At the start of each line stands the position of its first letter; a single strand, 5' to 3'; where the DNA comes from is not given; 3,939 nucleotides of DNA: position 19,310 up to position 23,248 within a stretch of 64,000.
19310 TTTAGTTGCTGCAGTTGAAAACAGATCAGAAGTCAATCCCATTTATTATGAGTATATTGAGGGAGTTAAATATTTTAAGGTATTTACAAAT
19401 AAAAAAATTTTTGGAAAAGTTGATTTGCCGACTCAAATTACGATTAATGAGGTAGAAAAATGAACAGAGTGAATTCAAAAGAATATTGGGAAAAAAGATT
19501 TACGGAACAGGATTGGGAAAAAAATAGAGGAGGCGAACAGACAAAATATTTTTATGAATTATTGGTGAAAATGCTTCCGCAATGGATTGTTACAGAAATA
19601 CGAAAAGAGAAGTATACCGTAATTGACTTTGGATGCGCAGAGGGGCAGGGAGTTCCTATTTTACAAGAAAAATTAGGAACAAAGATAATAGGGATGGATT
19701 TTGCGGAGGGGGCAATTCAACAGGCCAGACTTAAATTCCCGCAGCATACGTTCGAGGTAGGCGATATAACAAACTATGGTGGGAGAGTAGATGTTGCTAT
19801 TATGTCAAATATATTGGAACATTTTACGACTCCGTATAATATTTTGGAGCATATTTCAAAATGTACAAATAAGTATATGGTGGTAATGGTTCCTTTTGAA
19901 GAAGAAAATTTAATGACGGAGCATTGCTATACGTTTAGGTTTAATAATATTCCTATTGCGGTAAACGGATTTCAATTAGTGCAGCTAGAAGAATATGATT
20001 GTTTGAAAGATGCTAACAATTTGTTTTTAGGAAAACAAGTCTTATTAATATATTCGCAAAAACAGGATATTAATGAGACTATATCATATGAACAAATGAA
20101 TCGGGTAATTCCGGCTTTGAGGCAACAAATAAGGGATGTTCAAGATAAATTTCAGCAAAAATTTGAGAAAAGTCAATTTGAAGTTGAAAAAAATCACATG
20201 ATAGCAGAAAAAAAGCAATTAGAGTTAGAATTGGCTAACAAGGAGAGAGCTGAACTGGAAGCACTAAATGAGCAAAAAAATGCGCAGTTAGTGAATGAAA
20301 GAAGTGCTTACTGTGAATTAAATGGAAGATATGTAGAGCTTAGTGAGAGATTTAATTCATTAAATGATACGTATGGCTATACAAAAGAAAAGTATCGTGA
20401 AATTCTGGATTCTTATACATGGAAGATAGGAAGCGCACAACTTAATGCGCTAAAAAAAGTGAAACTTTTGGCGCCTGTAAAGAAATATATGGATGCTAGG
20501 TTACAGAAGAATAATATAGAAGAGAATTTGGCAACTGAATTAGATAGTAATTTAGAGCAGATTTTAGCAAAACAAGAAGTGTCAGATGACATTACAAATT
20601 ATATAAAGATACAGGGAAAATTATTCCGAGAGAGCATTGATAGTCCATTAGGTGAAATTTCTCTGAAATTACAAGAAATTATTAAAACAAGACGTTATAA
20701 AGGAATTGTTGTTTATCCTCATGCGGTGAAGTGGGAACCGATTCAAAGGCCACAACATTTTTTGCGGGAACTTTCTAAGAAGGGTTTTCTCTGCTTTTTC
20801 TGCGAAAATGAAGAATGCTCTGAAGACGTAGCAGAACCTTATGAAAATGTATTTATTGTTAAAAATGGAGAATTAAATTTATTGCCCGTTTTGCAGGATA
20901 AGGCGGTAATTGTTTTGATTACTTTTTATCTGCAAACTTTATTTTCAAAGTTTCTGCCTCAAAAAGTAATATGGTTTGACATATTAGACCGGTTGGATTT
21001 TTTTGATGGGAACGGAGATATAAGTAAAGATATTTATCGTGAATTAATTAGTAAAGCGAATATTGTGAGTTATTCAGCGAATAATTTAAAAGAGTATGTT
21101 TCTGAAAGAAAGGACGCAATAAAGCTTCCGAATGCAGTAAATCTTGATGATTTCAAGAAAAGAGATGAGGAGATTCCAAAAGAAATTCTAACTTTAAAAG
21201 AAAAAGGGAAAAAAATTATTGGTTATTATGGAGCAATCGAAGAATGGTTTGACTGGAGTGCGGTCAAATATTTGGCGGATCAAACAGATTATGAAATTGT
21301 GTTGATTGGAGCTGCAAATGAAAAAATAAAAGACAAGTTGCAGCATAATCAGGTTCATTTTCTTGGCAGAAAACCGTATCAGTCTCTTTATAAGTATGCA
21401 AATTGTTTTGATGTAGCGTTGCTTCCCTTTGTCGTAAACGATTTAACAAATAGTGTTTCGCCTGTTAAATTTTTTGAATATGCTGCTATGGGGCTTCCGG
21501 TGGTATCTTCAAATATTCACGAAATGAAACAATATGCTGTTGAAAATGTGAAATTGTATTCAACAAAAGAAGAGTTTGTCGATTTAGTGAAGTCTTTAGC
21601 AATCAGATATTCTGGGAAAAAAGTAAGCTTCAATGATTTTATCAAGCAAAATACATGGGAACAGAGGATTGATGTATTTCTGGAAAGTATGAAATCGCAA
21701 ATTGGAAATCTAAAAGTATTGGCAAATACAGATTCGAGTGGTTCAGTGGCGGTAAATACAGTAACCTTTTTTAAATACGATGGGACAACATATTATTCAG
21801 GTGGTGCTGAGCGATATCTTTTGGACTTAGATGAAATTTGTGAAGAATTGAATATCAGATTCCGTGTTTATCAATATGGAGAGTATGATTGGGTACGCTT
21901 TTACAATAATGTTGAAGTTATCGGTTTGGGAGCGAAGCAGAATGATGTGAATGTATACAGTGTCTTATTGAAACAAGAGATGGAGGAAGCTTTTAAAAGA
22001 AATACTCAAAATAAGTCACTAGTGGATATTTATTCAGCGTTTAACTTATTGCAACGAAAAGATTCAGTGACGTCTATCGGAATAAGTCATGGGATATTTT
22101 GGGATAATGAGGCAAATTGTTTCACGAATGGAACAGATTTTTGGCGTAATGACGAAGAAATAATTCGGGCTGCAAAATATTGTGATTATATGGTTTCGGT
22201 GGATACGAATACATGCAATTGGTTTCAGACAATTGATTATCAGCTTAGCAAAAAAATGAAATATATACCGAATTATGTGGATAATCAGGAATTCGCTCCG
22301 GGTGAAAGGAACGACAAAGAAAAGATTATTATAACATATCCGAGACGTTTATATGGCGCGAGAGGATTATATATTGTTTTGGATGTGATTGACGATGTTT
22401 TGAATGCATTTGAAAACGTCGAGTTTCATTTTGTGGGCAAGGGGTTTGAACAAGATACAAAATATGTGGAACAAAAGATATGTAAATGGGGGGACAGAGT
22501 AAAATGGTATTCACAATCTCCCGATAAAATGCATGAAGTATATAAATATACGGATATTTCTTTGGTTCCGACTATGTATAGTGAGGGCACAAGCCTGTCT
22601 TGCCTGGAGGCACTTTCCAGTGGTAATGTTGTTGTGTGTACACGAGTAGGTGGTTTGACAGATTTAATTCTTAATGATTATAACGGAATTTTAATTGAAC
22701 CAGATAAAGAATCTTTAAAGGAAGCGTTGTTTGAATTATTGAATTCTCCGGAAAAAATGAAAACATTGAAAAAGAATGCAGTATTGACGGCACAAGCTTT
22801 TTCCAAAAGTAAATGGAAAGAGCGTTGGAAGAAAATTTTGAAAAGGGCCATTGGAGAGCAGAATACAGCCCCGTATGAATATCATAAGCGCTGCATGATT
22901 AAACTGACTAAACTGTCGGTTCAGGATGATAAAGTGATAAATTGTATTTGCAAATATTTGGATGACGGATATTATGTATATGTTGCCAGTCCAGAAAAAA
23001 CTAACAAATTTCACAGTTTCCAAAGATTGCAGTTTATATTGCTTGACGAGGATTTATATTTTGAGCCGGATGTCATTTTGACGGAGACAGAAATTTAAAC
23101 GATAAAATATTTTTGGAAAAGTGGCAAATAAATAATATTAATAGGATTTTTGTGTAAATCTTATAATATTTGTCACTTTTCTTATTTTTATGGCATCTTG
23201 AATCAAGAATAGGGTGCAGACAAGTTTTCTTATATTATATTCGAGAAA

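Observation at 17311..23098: Gram-positive version of the capped-chain / coiled-coil-ruler ABC pathway, compressed into one 1212-aa protein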

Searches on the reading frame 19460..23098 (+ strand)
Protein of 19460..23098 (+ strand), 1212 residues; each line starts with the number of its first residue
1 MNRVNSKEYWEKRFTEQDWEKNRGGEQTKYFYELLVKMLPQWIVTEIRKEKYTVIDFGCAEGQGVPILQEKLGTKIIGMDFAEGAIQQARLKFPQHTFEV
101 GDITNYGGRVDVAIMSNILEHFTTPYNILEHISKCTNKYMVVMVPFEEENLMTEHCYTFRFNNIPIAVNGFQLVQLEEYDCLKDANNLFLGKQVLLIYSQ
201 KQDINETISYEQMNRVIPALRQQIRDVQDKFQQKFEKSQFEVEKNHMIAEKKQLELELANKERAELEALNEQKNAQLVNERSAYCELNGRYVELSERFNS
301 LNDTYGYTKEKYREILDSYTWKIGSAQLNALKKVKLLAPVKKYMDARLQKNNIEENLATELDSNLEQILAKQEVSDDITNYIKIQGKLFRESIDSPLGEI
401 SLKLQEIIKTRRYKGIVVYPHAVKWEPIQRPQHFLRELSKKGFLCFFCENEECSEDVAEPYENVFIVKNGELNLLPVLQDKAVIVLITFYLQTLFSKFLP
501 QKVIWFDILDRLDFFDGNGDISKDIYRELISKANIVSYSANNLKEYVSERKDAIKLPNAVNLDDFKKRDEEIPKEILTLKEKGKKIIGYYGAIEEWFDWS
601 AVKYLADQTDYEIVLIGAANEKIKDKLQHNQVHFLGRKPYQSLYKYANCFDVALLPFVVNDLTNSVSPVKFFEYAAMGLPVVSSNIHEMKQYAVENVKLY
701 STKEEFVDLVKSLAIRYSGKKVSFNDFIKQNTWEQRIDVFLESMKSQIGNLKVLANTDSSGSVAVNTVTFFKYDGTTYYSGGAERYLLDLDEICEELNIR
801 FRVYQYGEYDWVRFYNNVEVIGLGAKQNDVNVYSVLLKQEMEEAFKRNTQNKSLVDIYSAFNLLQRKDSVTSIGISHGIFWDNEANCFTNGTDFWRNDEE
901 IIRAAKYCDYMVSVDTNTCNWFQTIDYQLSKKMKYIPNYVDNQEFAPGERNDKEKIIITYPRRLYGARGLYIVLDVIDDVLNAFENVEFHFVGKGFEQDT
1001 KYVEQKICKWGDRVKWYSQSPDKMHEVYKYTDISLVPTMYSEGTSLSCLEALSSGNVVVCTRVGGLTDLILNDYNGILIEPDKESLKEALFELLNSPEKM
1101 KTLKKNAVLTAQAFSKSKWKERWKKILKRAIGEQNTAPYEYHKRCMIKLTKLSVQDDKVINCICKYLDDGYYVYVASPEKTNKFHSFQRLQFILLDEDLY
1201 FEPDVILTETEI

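Call 3: search_protein_families(library=pfam, proteins=[window:19460-23098:+], max_evalue=0.01)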
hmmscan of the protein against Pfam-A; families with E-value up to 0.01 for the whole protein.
window:19460-23098:+ (1212 aa): 10 families
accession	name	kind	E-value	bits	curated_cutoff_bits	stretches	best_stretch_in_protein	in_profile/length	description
PF00534.26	Glycos_transf_1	-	4.4e-32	111.4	26.4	2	945-1107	5-169/172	Glycosyl transferases group 1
PF13692.12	Glyco_trans_1_4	-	4.5e-31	108.5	27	2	958-1095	4-141/142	Glycosyl transferases group 1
PF13524.12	Glyco_trans_1_2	-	1.1e-11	45.3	25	2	605-714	9-112/144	Glycosyl transferase-like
PF13847.12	Methyltransf_31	-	4.7e-11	43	27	1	49-144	2-109/145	Methyltransferase domain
PF13489.12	Methyltransf_23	-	2.7e-10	40.6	27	1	48-147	20-121/164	Methyltransferase domain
PF13649.12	Methyltransf_25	-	1.5e-08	35.6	27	1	54-135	1-92/97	Methyltransferase domain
PF08241.18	Methyltransf_11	-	7.3e-08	33.4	21.2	1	56-136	2-87/95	Methyltransferase domain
PF08242.18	Methyltransf_12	-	3.5e-07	31.3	30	1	55-136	1-92/98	Methyltransferase domain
PF22772.2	WsaF_C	-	9.1e-05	22.7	27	0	978-1090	28-132/133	WsaF, C-terminal domain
PF07021.18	MetW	-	0.0005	20.2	21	0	44-143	7-109/193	Methionine biosynthesis protein MetW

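Call 36: predict_structure(alignment_id=A2)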
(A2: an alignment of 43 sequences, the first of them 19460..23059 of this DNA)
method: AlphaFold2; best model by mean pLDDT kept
length: 1200 residues; sequences in the alignment: 43
mean_pLDDT: 84.8   pTM: 0.68
mean pLDDT of the five models: 84.8, 84.5, 83.5, 83.1, 82.9
residues with pLDDT >= 90: 673; 70-90: 330; 50-70: 136; < 50: 61
segments of 3 or more residues with pLDDT < 50: 207-217, 244-255, 335-337, 343-361, 371-374
pLDDT, mean of each block of 10 residues (from residue 1): 74 86 89 94 93 95 95 94 94 95 91 95 92 96 85 82 87 91 76 93 61 46 53 55 42 55 71 73 72 71 68 64 64 50 41 37 52 62 91 90 94 96 92 97 97 90 96 95 96 93 95 81 89 96 93 95 79 88 93 92 96 93 91 92 90 95 91 92 95 92 96 77 80 96 94 92 93 85 86 95 95 93 91 86 92 91 88 79 59 74 89 76 80 85 88 83 81 95 96 84 95 91 89 83 74 93 63 89 93 95 94 91 94 89 93 92 95 93 93 85
secondary structure, 60 per line:
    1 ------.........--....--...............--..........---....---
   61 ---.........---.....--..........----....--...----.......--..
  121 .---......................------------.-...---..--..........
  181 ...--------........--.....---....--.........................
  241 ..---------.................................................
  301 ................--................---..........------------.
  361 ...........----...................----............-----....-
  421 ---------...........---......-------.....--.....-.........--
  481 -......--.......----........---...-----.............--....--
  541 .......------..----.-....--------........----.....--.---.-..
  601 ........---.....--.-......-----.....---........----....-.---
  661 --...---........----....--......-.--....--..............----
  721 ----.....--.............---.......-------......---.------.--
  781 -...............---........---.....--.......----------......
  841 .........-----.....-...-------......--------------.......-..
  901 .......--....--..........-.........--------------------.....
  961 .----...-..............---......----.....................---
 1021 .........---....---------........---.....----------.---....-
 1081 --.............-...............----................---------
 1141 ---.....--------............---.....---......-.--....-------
elements in order (helices of 4 or more, strands of 3 or more residues): H7-15 H18-21 H24-38 H41-50 E54-57 H64-72 E76-80 H83-92 E97-100 E110-116 H125-135 E136-146 E171-180 E192-199 H202-206 H210-213 H216-242 H252-316 H319-334 H338-347 H360-371 H376-394 H399-410 E416-419 H430-440 E444-449 E457-461 E464-468 H470-478 E482-487 H490-496 E501-508 H520-532 E535-538 H541-547 H562-565 H574-581 E586-590 H599-608 E612-616 H621-626 E632-636 H640-647 E652-655 H669-676 E681-684 H687-692 E697-700 H703-716 H725-729 H733-744 H748-754 E762-767 H782-796 E800-807 E811-815 E818-824 H835-849 E855-859 E871-876 H891-897 H899-907 E910-913 H916-925 H927-932 E933-935 E956-961 H970-983 E987-992 H997-1013 E1014-1017 H1021-1029 E1033-1036 H1046-1053 E1057-1061 E1076-1079 H1083-1095 H1097-1111 H1116-1131 E1144-1148 H1157-1168 E1172-1176 H1180-1185 E1190-1193

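Call 41: fold_search(model_id=the predicted structure, library=pdb)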
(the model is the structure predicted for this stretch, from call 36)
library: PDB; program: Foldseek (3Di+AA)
matches with E <= 10: 1851; with E <= 0.001: 908
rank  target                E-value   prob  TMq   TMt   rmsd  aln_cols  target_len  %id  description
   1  8qoy                  2.6e-18  1.00  0.22  0.25  19.2       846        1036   13  Capsular polysaccharide synthesis multienzyme of Actinobacillus Pleuropneumoniae serotype 3 (released 2024-07-03)
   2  3c48_B                2.4e-16  1.00  0.16  0.43  15.0       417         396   16  Structure of the retaining glycosyltransferase MshA: The first step in mycothiol biosynthesis. Organism: Corynebacteri (released 2008-03-25)
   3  3c4q_B                3.7e-16  1.00  0.26  0.70   5.1       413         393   16  Structure of the retaining glycosyltransferase MshA : The first step in mycothiol biosynthesis. Organism : Corynebacte (released 2008-04-01)
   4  3c48_A                5.0e-16  1.00  0.16  0.43  15.1       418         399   16  Structure of the retaining glycosyltransferase MshA: The first step in mycothiol biosynthesis. Organism: Corynebacteri (released 2008-03-25)
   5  3c4q_A                5.3e-16  1.00  0.26  0.70   5.1       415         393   17  Structure of the retaining glycosyltransferase MshA : The first step in mycothiol biosynthesis. Organism : Corynebacte (released 2008-04-01)
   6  6kih_A                1.0e-15  1.00  0.26  0.71   4.7       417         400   16  Sucrose-phosphate synthase (tll1590) from Thermosynechococcus elongatus (released 2020-05-27)
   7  6kih_B                3.1e-15  1.00  0.26  0.71   4.9       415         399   16  Sucrose-phosphate synthase (tll1590) from Thermosynechococcus elongatus (released 2020-05-27)
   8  2bis_A                6.7e-15  1.00  0.23  0.53   8.0       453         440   17  Structure of glycogen synthase from Pyrococcus abyssi (released 2005-11-28)
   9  3fro_A                7.1e-15  1.00  0.23  0.54   7.8       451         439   17  Crystal structure of Pyrococcus abyssi glycogen synthase with open and closed conformations (released 2010-01-12)
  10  3l01_A                2.3e-14  1.00  0.23  0.54   7.4       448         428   17  Crystal structure of monomeric glycogen synthase from Pyrococcus abyssi (released 2010-12-29)
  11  8dqd                  4.4e-14  1.00  0.24  0.70   5.2       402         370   15  Structure of the Campylobacter concisus glycosyltransferase PglA (released 2024-01-17)
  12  3cop                  6.6e-14  1.00  0.23  0.50   7.7       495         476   14  Crystal Structure of E.coli GS mutant E377A in complex with ADP and acceptor analogue HEPPSO (released 2009-03-24)
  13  7qsg_A                1.2e-13  1.00  0.24  0.66   5.7       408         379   18  Methylmannose polysaccharide mannosyltransferase from M. hassiacum (released 2023-01-25)
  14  8dvz                  1.4e-13  1.00  0.24  0.69   5.5       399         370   16  Structure of the Campylobacter concisus glycosyltransferase PglA R282V variant (released 2024-01-17)
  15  6tvp_A                1.7e-13  1.00  0.23  0.59   7.0       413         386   15  Structure of Mycobacterium smegmatis alpha-maltose-1-phosphate synthase GlgM (released 2020-04-22)
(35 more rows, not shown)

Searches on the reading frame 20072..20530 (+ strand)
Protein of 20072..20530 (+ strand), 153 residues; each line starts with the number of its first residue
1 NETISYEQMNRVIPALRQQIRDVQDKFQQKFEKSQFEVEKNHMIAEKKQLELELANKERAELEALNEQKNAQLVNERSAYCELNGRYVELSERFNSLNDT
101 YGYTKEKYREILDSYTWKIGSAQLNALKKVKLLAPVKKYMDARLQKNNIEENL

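Call 40: search_solved_structures(query=window:20072-20530:+, max_evalue=10)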
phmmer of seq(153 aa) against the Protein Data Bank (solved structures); distinct sequences matched with E-value up to 10: 1.
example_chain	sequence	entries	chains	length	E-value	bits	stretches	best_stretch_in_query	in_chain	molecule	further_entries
4ll7_A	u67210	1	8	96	0.37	14.3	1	10-98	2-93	SWI5-dependent HO expression protein 3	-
